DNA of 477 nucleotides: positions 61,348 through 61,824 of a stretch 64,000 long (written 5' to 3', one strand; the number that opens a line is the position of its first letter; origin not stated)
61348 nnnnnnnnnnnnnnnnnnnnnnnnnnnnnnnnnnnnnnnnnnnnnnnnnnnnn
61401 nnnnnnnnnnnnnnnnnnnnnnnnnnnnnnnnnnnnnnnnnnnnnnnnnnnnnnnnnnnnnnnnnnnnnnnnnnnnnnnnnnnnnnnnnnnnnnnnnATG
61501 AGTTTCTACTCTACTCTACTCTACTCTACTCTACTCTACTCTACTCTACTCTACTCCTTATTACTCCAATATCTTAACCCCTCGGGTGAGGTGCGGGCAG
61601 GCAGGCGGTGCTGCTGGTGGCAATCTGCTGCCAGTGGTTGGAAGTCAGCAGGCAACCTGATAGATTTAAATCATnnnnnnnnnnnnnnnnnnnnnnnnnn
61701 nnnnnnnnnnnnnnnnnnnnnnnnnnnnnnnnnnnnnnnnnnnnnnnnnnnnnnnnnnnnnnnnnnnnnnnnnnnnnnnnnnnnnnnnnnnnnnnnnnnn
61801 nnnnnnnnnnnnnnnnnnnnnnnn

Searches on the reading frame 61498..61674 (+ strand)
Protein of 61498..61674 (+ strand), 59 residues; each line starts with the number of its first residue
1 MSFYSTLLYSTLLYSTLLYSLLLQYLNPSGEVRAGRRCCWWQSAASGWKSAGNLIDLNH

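Call 45: find_homologous_proteins(query=window:61498-61674:+, max_evalue=0.01)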
Query seq(59 aa) (59 aa): 1 proteins with E <= 0.01 among 1 candidates.
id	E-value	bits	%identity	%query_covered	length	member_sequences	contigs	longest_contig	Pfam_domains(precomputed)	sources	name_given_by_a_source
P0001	1.7e-32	127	100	100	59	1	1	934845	-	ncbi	ncbi:MAG: hypothetical protein ABIK48_01730 [candidate division WOR-3 bacterium]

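Call 46: find_encoding_contigs(protein=P0001, flank=10000, max_places=5)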
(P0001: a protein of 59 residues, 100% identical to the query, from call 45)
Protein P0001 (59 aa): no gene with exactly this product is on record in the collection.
